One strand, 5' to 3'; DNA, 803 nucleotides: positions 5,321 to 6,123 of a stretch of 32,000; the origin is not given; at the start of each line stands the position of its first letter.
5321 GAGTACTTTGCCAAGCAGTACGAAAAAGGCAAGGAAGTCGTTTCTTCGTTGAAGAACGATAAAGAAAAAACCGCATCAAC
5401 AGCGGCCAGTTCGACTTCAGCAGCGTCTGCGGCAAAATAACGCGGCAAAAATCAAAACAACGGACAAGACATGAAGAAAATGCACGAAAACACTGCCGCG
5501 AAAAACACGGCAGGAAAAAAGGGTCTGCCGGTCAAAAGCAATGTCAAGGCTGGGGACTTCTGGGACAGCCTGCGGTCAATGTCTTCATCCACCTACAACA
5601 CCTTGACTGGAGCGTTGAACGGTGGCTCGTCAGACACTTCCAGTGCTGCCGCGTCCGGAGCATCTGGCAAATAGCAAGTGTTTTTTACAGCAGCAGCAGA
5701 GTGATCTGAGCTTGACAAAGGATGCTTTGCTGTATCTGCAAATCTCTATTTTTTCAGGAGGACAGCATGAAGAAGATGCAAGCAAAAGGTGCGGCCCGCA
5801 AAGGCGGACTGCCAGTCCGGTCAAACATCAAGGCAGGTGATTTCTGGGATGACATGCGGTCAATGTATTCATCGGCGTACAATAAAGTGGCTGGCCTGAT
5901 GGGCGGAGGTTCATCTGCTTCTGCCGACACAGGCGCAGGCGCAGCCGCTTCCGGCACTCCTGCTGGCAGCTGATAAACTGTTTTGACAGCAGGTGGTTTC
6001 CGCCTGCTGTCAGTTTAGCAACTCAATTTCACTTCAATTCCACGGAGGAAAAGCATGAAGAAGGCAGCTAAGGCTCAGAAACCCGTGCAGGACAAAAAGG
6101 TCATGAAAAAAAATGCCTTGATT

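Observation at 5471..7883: Three paralogous short peptides sharing a KSNVKAG motif next to a radical SAM/SPASM enzyme: candidate uncharacterised RiPP family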

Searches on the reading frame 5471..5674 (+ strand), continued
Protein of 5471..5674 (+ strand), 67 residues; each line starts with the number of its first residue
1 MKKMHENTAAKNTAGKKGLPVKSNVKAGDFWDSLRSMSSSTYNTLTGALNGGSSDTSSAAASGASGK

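Call 70: search_protein_families(library=pfam, proteins=[P0192, P0186, P0185, P0208, P0200, P0197, P0203, P0182, P0193, P0187], max_evalue=1)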
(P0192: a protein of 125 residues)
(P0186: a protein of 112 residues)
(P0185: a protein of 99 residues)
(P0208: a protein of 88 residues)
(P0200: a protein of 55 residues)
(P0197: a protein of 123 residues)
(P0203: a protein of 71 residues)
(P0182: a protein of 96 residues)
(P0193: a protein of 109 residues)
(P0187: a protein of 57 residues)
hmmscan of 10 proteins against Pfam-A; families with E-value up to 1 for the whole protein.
P0192 (125 aa): 5 families
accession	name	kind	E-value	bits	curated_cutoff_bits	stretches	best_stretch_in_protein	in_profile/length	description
PF11344.13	DUF3146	-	0.0038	17.3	22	0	75-101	18-44/80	Protein of unknown function (DUF3146)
PF19838.5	LptD_2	-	0.036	13.2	22.5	1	54-105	113-165/464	LptD protein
PF03100.22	CcmE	-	0.2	12.5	24.6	0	90-115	14-39/99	CcmE domain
PF17777.6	RL10P_insert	-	0.24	11.8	29.1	0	37-79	21-61/71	Insertion domain in 60S ribosomal protein L10P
PF24130.1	DUF7397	-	0.35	11.1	27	0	50-66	16-32/56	Family of unknown function (DUF7397)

P0186 (112 aa): 0 families

P0185 (99 aa): 0 families

P0208 (88 aa): 1 family
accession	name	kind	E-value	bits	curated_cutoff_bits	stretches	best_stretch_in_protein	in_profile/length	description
PF02171.23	Piwi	-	0.68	9.6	28.9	0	10-60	42-91/302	Piwi domain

P0200 (55 aa): 1 family
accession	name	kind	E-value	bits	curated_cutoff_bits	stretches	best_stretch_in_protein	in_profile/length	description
PF08466.15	IRK_N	-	0.53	10.9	25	0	5-27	18-40/45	Inward rectifier potassium channel N-terminal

P0197 (123 aa): 0 families

P0203 (71 aa): 0 families

P0182 (96 aa): 5 families
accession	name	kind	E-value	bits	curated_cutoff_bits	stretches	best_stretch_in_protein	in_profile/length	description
PF02091.20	tRNA-synt_2e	-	0.031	14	27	0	32-50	51-69/278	Glycyl-tRNA synthetase alpha subunit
PF05635.17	23S_rRNA_IVP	-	0.043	14.5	33.8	0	67-94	33-60/106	23S rRNA-intervening sequence protein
PF11316.14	Rhamno_transf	-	0.062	13.2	23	1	18-85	148-216/235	Putative rhamnosyl transferase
PF22324.2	HTH_91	-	0.1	12.8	27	0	27-58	42-73/77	Winged helix domain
PF13081.11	DUF3941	-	0.54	11.2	25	0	32-46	8-22/24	Domain of unknown function (DUF3941)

P0193 (109 aa): 3 families
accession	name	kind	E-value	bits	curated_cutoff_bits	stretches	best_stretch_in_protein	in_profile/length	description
PF19474.4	DUF6011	-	0.029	14.3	26.6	0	95-108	16-29/37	Family of unknown function (DUF6011)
PF18224.6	ToxB_N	-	0.067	13.7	25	0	43-87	14-59/61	ToxB N-terminal domain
PF02462.21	Opacity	-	0.28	11.7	21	0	47-79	54-86/126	Opacity family porin protein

P0187 (57 aa): 0 families

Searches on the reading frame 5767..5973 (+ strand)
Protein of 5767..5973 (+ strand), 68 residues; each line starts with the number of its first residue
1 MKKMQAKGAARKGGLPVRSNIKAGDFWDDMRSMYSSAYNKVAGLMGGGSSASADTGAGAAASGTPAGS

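Call 5: search_protein_families(library=ncbifam, proteins=[window:5767-5973:+], max_evalue=0.1)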
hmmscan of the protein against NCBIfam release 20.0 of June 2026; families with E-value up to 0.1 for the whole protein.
window:5767-5973:+ (68 aa): 1 family
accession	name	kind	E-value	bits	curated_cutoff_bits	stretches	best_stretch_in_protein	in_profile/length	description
NF046098.1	RSP_7527_fam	equivalog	0.091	12.6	26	0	30-53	20-40/48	RSP_7527 family protein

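Call 6: search_protein_families(library=pfam, proteins=[window:5767-5973:+], max_evalue=0.1)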
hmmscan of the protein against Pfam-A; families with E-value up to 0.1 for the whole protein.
window:5767-5973:+ (68 aa): 0 families
